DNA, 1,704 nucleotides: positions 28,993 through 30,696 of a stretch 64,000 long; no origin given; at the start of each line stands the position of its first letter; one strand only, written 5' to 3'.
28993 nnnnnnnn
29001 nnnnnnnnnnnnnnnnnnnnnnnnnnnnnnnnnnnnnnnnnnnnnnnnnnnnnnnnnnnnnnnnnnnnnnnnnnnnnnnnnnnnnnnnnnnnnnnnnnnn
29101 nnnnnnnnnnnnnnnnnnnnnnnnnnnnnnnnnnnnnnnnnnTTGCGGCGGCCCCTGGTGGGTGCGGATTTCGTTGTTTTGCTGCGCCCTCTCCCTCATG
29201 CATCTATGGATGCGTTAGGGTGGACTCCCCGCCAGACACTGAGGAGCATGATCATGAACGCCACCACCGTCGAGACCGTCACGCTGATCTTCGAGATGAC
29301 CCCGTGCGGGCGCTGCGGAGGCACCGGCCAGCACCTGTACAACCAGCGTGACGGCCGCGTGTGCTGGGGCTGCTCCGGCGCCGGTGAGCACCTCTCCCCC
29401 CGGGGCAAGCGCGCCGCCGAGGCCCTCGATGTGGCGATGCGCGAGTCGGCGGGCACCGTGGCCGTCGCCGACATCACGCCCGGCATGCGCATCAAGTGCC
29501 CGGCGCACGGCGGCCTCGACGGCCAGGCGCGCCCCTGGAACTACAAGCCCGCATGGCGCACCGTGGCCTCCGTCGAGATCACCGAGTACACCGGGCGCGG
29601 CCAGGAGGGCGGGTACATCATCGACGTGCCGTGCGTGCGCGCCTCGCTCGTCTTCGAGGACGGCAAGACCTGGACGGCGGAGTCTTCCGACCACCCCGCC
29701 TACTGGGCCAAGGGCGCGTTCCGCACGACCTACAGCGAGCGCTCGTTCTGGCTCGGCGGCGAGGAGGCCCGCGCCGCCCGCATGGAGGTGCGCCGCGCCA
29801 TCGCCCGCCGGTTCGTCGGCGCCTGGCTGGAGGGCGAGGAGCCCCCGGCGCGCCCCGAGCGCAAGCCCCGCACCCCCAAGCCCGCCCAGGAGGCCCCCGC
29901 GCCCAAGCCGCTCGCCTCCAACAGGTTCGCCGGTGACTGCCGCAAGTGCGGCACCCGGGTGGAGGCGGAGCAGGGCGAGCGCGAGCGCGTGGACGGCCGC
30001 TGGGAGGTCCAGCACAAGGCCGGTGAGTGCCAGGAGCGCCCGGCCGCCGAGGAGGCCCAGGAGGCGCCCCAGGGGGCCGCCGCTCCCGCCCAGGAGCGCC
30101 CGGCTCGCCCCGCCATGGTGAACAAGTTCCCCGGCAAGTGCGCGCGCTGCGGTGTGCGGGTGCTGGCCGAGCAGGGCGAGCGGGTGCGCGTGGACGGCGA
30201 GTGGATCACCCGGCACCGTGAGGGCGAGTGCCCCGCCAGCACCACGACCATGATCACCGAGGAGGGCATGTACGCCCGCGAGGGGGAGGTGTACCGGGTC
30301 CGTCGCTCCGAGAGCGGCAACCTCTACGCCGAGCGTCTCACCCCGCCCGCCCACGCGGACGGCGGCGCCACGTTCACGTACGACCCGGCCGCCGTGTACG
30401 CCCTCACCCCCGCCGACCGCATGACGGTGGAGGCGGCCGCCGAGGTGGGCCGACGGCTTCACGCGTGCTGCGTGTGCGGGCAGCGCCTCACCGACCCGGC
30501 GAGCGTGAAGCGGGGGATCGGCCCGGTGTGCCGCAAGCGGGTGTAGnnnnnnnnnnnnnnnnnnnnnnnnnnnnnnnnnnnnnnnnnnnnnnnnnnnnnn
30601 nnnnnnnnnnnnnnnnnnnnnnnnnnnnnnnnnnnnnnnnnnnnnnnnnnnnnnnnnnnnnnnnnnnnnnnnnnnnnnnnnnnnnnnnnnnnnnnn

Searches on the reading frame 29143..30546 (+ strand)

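Call 55: search_protein_families(library=pfam, proteins=[window:29143-30546:+], max_evalue=0.001)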
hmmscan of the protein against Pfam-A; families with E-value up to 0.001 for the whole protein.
window:29143-30546:+ (467 aa): 1 family
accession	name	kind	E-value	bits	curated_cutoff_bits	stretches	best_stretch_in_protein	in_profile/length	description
PF19474.4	DUF6011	-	7.5e-13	48.2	26.6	1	432-467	1-36/37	Family of unknown function (DUF6011)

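Call 85: search_protein_families(library=phrogs, proteins=[window:29143-30546:+], max_evalue=0.001)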
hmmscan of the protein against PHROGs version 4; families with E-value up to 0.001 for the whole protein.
window:29143-30546:+ (467 aa): 8 families
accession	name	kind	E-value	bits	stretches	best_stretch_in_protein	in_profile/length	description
phrog_636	-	unknown function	2.2e-20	75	1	366-466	127-231/254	-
phrog_4046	-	unknown function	2.6e-13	51.1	1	429-466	261-298/301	-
phrog_6032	-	unknown function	2.3e-07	31.8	1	430-466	237-273/296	-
phrog_25989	-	unknown function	2.2e-05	25.6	1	441-467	4-30/70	-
phrog_32167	-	unknown function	7.5e-05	23.6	1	52-110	154-212/285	-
phrog_12580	-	unknown function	7.5e-05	23.1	1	409-465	196-254/256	-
phrog_9961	-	unknown function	0.00066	21.3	1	53-90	8-46/99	-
phrog_37598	-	unknown function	0.00091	20.1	0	53-110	56-113/163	-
